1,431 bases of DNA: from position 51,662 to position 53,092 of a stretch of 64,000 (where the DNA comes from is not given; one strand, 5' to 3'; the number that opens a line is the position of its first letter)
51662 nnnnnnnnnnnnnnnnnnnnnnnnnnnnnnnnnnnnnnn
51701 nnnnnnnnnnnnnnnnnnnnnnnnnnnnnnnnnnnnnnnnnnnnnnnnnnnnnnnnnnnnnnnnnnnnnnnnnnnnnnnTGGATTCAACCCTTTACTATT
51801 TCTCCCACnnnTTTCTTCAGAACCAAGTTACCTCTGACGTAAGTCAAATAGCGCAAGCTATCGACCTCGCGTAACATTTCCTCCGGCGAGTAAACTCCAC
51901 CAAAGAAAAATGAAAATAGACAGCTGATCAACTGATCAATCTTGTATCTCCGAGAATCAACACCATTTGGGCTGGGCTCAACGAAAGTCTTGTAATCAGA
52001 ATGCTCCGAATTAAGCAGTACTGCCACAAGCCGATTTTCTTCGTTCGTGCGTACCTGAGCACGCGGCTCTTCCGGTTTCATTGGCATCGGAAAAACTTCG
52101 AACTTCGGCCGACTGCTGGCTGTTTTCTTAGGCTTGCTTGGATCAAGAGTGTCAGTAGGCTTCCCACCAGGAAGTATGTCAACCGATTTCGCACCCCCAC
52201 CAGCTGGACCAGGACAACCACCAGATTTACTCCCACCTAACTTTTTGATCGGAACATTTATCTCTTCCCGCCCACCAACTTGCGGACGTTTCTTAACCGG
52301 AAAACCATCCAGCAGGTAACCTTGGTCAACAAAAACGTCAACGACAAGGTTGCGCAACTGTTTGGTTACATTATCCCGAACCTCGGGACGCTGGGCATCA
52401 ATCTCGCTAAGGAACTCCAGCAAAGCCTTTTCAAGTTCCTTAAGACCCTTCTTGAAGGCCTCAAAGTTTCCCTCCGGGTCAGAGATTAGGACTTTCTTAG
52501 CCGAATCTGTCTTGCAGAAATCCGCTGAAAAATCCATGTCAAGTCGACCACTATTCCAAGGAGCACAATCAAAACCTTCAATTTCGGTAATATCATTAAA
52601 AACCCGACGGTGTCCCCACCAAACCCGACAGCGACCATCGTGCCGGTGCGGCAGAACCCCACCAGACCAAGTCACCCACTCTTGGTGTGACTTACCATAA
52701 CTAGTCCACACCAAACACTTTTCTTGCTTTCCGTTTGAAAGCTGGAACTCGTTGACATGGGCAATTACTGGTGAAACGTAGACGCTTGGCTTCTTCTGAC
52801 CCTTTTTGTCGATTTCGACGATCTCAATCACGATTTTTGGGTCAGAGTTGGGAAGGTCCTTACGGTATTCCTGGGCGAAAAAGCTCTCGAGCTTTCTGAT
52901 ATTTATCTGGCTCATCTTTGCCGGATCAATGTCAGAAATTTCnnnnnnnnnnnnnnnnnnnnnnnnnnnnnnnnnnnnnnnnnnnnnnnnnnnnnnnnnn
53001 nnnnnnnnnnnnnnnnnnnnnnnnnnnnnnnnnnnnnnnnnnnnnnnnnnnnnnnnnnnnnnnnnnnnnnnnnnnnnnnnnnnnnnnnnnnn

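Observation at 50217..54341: GC-elevated four-gene block centred on a GHKL ATPase coupled to an HTH-like protein: candidate undescribed accessory or defence-like module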

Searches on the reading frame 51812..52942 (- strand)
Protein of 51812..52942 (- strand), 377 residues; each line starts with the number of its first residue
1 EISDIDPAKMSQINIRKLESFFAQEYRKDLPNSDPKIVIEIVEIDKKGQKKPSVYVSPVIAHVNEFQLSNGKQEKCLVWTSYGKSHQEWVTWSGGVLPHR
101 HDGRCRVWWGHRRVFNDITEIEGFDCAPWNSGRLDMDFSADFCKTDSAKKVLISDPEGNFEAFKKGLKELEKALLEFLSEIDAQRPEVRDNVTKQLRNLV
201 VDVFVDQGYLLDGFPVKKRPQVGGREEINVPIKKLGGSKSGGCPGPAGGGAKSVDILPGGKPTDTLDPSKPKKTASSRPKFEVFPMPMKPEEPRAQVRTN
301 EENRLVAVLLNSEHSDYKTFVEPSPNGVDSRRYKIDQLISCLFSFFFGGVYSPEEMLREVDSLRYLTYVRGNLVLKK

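Call 47: find_homologous_proteins(query=A3, max_evalue=0.001)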
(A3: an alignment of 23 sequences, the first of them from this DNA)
Query A3 (23 sequences) (377 aa, profile of the alignment): 4 proteins with E <= 0.001 among 7899 candidates.
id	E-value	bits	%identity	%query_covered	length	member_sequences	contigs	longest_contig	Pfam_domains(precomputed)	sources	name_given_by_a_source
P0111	8.6e-86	307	22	83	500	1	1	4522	PF02518.32,PF13589.13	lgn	-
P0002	9.9e-82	293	54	100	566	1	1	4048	-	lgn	-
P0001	7.7e-78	280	100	100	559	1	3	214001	-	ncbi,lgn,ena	-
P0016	8.1e-78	280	25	16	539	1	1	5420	PF13589.13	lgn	-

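Call 50: find_encoding_contigs(protein=P0111, flank=8000, max_places=3)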
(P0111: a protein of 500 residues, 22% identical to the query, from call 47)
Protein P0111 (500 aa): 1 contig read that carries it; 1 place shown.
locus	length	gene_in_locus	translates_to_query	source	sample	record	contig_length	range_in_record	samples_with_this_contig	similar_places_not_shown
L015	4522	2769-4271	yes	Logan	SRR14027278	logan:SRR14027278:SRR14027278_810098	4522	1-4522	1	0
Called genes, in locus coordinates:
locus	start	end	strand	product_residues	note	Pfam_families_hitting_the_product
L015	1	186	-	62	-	?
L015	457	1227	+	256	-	PF12686:DUF3800 (weak)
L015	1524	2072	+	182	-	PF17206:SeqA_N (faint), PF14338:Mrr_N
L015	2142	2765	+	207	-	-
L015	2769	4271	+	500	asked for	PF02518:HATPase_c, PF13589:HATPase_c_3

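Call 74: find_related_loci(query=A6, collection=genome_contigs, flank=7000)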
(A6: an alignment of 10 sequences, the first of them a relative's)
Query A6 (500 aa) in genome_contigs; peptide patterns used: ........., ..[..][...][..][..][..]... (x = any residue, [..] = any of these).
26 stretches matched a pattern; 7 encode a relative of the query (tblastn E <= 1e-3); 7 distinct loci.
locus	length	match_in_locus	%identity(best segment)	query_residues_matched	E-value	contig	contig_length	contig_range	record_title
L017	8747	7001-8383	40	10-488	1e-105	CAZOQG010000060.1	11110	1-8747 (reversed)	MAG TPA_asm: uncultured Dehalococcoidales bacterium isolate SRP178699_co3_448 genome assembly, contig: NODE_3776_length_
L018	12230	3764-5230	34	10-488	3e-69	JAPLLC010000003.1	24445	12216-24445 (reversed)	MAG: Candidatus Methylomirabilota bacterium isolate LacPavin_0419_WC70L_MAG_65_10 LacPavin_0419_WC70L_scaffold_517154, w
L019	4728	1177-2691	32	6-488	2e-65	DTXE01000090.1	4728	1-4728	MAG TPA_asm: Syntrophaceae bacterium isolate UWMA-0184 k99_133389, whole genome shotgun sequence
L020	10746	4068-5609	31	6-488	2e-62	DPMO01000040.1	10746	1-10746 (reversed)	MAG TPA_asm: Clostridiales bacterium isolate UBA9673 contig_1159, whole genome shotgun sequence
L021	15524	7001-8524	31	9-488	4e-59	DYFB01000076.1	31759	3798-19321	MAG TPA_asm: Symbiobacterium sp. isolate Tomsk_70_12_70_12 Tomsk_k141_67399, whole genome shotgun sequence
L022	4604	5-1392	34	1-488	3e-57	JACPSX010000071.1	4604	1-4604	MAG: Candidatus Tectomicrobia bacterium isolate NC_groundwater_717_Ag_S-0.2um_59_8 S36_SO-2_scaffold_103498, whole genom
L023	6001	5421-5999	39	10-194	3e-32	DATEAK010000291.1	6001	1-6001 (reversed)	MAG TPA_asm: bacterium isolate SMAG_U8216 k141_1196588, whole genome shotgun sequence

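Call 83: search_protein_families(library=pfam, proteins=[L018:5250-6161:+, L018:6952-7860:+, L017:5890-6375:+, L017:6409-6978:+, L019:611-1168:+, L015:1524-2072:+], max_evalue=0.1)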
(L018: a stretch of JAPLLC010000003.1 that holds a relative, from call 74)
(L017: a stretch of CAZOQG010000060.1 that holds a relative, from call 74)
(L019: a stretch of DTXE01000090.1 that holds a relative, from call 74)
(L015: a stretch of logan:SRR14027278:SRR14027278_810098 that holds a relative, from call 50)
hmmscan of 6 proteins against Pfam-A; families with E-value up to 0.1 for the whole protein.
L018:5250-6161:+ (303 aa): 8 families
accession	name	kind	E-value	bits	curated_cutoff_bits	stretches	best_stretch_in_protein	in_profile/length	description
PF13614.12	AAA_31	-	3.3e-37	128.6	27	1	3-193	2-167/177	AAA domain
PF01656.29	CbiA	-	1.2e-16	61.2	25.4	1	5-272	1-123/125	CobQ/CobB/MinD/ParA nucleotide binding domain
PF09140.17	MipZ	-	6.1e-07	29.4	20.7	1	4-45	2-42/262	ATPase MipZ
PF02374.21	ArsA_ATPase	-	4.8e-06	26.4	24.3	1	7-45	5-42/305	Anion-transporting ATPase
PF10609.15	ParA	-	9.1e-06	25.7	27.1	1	3-41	4-41/246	NUBPL iron-transfer P-loop NTPase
PF00142.24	Fer4_NifH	-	0.00015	21.7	25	1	10-74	7-73/271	4Fe-4S iron sulfur cluster binding proteins, NifH/frxC family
PF06564.18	CBP_BcsQ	-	0.0002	21.4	21.3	1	8-43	7-41/234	Cellulose biosynthesis protein BcsQ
PF07015.17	VirC1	-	0.0029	17.4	24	1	4-41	3-39/231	VirC1 protein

L018:6952-7860:+ (302 aa): 1 family
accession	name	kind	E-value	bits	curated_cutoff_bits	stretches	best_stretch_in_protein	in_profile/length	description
PF13391.12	HNH_2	-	4e-12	46.2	21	1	192-245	1-65/66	HNH endonuclease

L017:5890-6375:+ (161 aa): 2 families
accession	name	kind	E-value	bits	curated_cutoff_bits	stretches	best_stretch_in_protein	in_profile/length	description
PF05066.19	HARE-HTH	-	8e-08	33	25.9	1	91-154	3-71/71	HB1, ASXL, restriction endonuclease HTH domain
PF23159.1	WH_Rok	-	0.042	14.4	27.6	0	93-149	3-58/58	Repressor Rok winged helix domain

L017:6409-6978:+ (189 aa): 2 families
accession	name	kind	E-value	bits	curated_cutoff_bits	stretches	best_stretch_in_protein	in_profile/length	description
PF01381.28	HTH_3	-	0.0011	19.4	23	1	21-60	11-50/55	Helix-turn-helix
PF13560.12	HTH_31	-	0.0033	18.1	27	1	21-49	16-45/64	Helix-turn-helix domain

L019:611-1168:+ (185 aa): 0 families

L015:1524-2072:+ (182 aa): 2 families
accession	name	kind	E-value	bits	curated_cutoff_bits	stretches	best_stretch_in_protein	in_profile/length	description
PF14338.12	Mrr_N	-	5.4e-14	52.5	29.5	1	94-177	3-84/87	Mrr N-terminal domain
PF17206.9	SeqA_N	-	3.3e-06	26.8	23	1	5-37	4-36/36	SeqA protein N-terminal domain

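Call 90: search_protein_families(library=pfam, proteins=[L021:6208-7026:+, L021:5775-6215:-, L019:2925-3293:+], max_evalue=1)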
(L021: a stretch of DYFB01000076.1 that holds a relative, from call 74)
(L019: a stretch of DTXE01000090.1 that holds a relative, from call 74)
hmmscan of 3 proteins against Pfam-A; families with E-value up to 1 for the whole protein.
L021:6208-7026:+ (272 aa): 8 families
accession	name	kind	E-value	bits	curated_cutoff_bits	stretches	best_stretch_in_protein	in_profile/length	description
PF13560.12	HTH_31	-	0.0015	19.2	27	1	111-151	6-45/64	Helix-turn-helix domain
PF12728.13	HTH_17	-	0.0024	18.5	27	1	120-144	2-26/51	Helix-turn-helix domain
PF13384.12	HTH_23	-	0.0029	17.8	24.6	1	117-141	15-39/50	Homeodomain-like domain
PF00376.29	MerR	-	0.0036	17.5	28.2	1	121-149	1-29/38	MerR family regulatory protein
PF01381.28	HTH_3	-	0.033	14.7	23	1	117-150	7-40/55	Helix-turn-helix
PF13518.12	HTH_28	-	0.11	13.1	25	1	119-141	12-34/52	Helix-turn-helix domain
PF08281.18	Sigma70_r4_2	-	0.11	12.6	25.7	1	119-145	26-52/54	Sigma-70, region 4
PF13551.12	HTH_29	-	0.13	12.8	28.1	1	118-141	10-34/64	Winged helix-turn helix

L021:5775-6215:- (146 aa): 0 families

L019:2925-3293:+ (122 aa): 1 family
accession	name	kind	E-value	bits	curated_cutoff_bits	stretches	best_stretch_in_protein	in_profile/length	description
PF18098.6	RPN5_C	-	0.041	14.4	22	1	91-108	10-27/33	26S proteasome regulatory subunit RPN5 C-terminal domain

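Call 95: find_related_loci(query=A6, collection=viral_contigs, flank=8000)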
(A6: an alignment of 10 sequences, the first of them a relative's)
Query A6 (500 aa) in viral_contigs; peptide patterns used: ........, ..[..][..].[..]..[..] (x = any residue, [..] = any of these).
52 stretches matched a pattern, but none encodes a relative of the query by tblastn (E <= 1e-3).

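Call 96: find_related_loci(query=A6, collection=metagenome_contigs, flank=8000)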
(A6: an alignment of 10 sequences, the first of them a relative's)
Query A6 (500 aa) in metagenome_contigs; peptide patterns used: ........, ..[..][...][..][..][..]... (x = any residue, [..] = any of these).
350 stretches matched a pattern; 90 encode a relative of the query (tblastn E <= 1e-3); the best 80 are kept; 80 distinct loci.
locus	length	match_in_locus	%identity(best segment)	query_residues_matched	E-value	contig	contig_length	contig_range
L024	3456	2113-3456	60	4-455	0e+0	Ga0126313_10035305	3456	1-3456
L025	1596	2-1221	60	78-488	9e-166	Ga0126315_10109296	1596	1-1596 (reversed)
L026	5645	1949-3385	41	10-488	1e-117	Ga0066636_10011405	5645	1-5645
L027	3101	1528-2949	41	10-488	2e-118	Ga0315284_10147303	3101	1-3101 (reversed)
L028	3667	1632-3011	42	10-488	7e-112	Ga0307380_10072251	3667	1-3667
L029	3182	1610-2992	41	10-488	1e-110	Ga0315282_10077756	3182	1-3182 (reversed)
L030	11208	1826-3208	41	10-488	3e-106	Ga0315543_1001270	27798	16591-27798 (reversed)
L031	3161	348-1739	40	10-488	6e-108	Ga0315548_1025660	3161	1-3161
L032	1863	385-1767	40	10-488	2e-111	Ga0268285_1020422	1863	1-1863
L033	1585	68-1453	40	10-488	6e-109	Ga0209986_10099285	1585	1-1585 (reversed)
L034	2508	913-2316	38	4-488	2e-104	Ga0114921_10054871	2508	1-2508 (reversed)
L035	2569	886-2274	38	6-488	2e-103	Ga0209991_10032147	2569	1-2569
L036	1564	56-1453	37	6-488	1e-104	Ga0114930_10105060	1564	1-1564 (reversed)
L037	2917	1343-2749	38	4-488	4e-100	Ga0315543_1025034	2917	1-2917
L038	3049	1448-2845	37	6-488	6e-99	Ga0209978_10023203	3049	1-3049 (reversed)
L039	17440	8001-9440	39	8-488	1e-96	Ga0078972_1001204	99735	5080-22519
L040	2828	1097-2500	37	4-488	3e-98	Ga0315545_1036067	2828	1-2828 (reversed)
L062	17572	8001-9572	30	9-488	4e-60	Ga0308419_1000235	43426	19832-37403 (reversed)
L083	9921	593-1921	25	22-465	2e-27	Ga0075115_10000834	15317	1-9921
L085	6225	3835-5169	25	22-465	3e-26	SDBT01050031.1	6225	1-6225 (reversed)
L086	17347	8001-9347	25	22-465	8e-26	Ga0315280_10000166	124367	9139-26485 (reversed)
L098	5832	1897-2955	25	24-360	9e-23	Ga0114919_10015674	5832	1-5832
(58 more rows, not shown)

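Call 102: search_solved_structures(query=A3, max_evalue=10)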
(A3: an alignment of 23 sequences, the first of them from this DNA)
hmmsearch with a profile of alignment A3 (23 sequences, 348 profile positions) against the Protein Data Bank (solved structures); distinct sequences matched with E-value up to 10: 15.
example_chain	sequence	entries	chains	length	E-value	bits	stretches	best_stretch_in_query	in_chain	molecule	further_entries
5vgz_E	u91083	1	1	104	0.014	18.1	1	156-206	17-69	26S proteasome regulatory subunit 10B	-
11hk_A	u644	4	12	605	0.015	18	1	127-172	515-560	E-FICS-v3 | Spike protein S2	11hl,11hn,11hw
5vfp_E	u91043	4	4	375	0.14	14.8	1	156-205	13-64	26S proteasome regulatory subunit 10B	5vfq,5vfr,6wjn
5vhf_E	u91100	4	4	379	0.14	14.8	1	156-205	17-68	26S proteasome regulatory subunit 10B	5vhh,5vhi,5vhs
5m32_f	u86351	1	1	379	0.14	14.8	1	156-205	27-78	26S protease regulatory subunit 10B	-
12bm_E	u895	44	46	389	0.14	14.8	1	156-205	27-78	26S protease regulatory subunit 10B | 26S proteasome regulatory subunit 10B | RPT4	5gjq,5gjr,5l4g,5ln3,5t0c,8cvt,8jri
9szv_E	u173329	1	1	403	0.14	14.7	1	156-205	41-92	26S proteasome regulatory subunit 10B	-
22mm_E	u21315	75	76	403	0.15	14.7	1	156-205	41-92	Proteasome 26S subunit, ATPase 6 | 26S protease regulatory subunit 10B | 26S proteasome regulatory subunit 10B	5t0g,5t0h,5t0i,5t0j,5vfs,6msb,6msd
6epc_L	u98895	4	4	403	0.15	14.7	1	156-205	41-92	Proteasome 26S subunit, ATPase 6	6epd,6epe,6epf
8s89_A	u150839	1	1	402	0.46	13.1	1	149-197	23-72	DE NOVO PROTEIN P400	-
2p7n_A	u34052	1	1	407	0.79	12.3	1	137-191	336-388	Pathogenicity island 1 effector protein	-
2osv_A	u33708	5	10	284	2.1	10.9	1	49-95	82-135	High-affinity zinc uptake system protein znuA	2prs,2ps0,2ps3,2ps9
8q30_A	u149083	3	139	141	2.4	10.7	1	32-75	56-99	DUF4352 domain-containing protein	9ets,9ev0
2ogw_A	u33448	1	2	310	2.4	10.7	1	49-95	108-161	High-affinity zinc uptake system protein znuA precursor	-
3lg7_A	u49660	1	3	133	5.4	9.5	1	149-205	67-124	4E10_S0_1EZ3A_002_C (T246)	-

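Call 103: search_protein_families(library=pfam, proteins=[L040:284-514:+, L039:9627-10589:+, L062:9595-12738:-, L098:3814-5121:+, L083:1987-2775:+, L083:3773-6925:+, L086:10124-12817:+, L085:3398-3745:+, L023:3273-3971:-], max_evalue=0.01)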
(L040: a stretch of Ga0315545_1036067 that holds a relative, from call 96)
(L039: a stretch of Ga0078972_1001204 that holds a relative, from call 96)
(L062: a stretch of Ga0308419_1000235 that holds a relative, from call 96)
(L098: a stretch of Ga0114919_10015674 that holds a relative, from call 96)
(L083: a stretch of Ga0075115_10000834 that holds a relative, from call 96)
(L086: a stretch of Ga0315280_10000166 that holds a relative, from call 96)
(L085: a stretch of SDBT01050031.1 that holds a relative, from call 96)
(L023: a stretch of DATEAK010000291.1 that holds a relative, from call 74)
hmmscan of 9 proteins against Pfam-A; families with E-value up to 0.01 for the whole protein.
L040:284-514:+ (76 aa): 0 families

L039:9627-10589:+ (320 aa): 3 families
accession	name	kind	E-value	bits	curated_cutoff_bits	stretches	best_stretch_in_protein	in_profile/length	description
PF01555.25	N6_N4_Mtase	-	2.2e-45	155.7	26.7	1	57-279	1-220/221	DNA methylase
PF03602.21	Cons_hypoth95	-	0.0002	21.5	24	0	39-73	94-130/182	Conserved hypothetical protein 95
PF02086.21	MethyltransfD12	-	0.0006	20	22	0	55-75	174-195/253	D12 class N6 adenine-specific DNA methyltransferase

L062:9595-12738:- (1047 aa): 6 families
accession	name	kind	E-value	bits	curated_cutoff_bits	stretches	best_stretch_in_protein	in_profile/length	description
PF13476.12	AAA_23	-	8.5e-20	72.7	27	1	5-291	1-192/201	AAA domain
PF13558.12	SbcC_Walker_B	-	5.9e-10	39.7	27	1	925-1003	4-87/90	SbcC/RAD50-like, Walker B motif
PF02463.25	SMC_N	-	1.2e-06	28.5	40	1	5-54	4-49/220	RecF/RecN/SMC N terminal domain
PF13555.12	AAA_29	-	1.7e-06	28.1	27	1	15-56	13-50/61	P-loop containing region of AAA domain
PF25199.1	nSTAND_NTPase5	-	0.00037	20.8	34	1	23-57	36-69/145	Novel STAND NTPase 5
PF00005.33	ABC_tran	-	0.00064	20.8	25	0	30-77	13-61/137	ABC transporter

L098:3814-5121:+ (435 aa): 2 families
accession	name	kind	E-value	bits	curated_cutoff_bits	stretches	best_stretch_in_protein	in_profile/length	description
PF01548.23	DEDD_Tnp_IS110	-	5e-27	95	29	1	36-183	1-153/155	Transposase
PF02371.22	Transposase_20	-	1.3e-20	74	21.3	1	283-366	4-86/87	Transposase IS116/IS110/IS902 family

L083:1987-2775:+ (262 aa): 8 families
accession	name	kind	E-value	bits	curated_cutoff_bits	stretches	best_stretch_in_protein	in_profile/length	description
PF25211.1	DUF7839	-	3e-23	82.4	27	1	157-254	3-101/101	Domain of unknown function (DUF7839)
PF12802.13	MarR_2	-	1.9e-07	31.5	27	1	12-57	6-51/61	MarR family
PF13412.12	HTH_24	-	2.7e-07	30.5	21.9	1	12-56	4-47/48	Winged helix-turn-helix DNA-binding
PF01047.28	MarR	-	6.4e-06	26.4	24.6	1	12-57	4-48/59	MarR family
PF13545.12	HTH_Crp_2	-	0.0012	19.3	27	0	26-66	22-61/70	Crp-like helix-turn-helix domain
PF08279.18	HTH_11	-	0.002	18.4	25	1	13-54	2-43/55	HTH domain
PF11972.14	HTH_13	-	0.0038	17.7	26.1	1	17-65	4-49/54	HTH DNA binding domain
PF14947.12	HTH_45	-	0.0078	16.6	25.5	0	12-82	3-73/77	Winged helix-turn-helix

L083:3773-6925:+ (1050 aa): 5 families
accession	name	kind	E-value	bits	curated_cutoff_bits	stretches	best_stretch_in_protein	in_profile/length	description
PF00271.37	Helicase_C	-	4.5e-17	62.7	23.5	1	690-814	2-108/110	Helicase conserved C-terminal domain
PF00176.29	SNF2-rel_dom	-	2.6e-13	50.2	24.9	1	248-407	1-178/290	SNF2-related domain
PF04851.21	ResIII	-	2.8e-10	40.8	22.5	1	245-393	4-163/164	Type III restriction enzyme, res subunit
PF13091.12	PLDc_2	-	3.2e-07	30.7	27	1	112-182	62-130/132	PLD-like domain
PF09565.16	RE_NgoFVII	-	1.5e-05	24.8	23.8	1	117-183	80-148/162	NgoFVII restriction endonuclease N-terminal PLD domain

L086:10124-12817:+ (897 aa): 11 families
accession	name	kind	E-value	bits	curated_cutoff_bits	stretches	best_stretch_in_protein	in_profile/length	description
PF17874.7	TPR_MalT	-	2.1e-80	271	45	1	453-796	1-333/336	MalT-like TPR region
PF00196.25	GerE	-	1.7e-17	63.2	23.5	1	836-890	2-56/57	Bacterial regulatory proteins, luxR family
PF13424.12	TPR_12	-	6.8e-15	55.5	30.1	2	535-605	6-76/77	Tetratricopeptide repeat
PF13181.12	TPR_8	-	1.2e-11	44.3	25.7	0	496-520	5-29/34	Tetratricopeptide repeat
PF13191.12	AAA_16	-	3.3e-10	41.1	32.6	1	25-165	15-166/167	AAA ATPase domain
PF07719.23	TPR_2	-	5.5e-09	35.9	27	0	496-520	5-29/34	Tetratricopeptide repeat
PF00515.34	TPR_1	-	6.6e-07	29.3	27.8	0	534-561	3-30/34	Tetratricopeptide repeat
PF07721.20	TPR_4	-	4e-05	24.3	27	0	710-727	8-25/26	Tetratricopeptide repeat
PF08281.18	Sigma70_r4_2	-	0.00023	21.2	25.7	1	834-874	8-49/54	Sigma-70, region 4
PF13401.12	AAA_22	-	0.0019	18.9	27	0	33-162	3-119/130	AAA domain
PF13374.12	TPR_10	-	0.0042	17.5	27.5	0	535-555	5-25/42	Tetratricopeptide repeat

L085:3398-3745:+ (115 aa): 1 family
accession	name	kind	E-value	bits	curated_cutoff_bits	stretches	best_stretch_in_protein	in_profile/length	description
PF02452.23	PemK_toxin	-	2.7e-31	108.4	23.1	1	2-108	1-109/109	PemK-like, MazF-like toxin of type II toxin-antitoxin system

L023:3273-3971:- (232 aa): 1 family
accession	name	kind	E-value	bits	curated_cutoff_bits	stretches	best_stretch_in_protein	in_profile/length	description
PF01936.24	NYN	-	2.6e-16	60.9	24.2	1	41-218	1-140/145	NYN domain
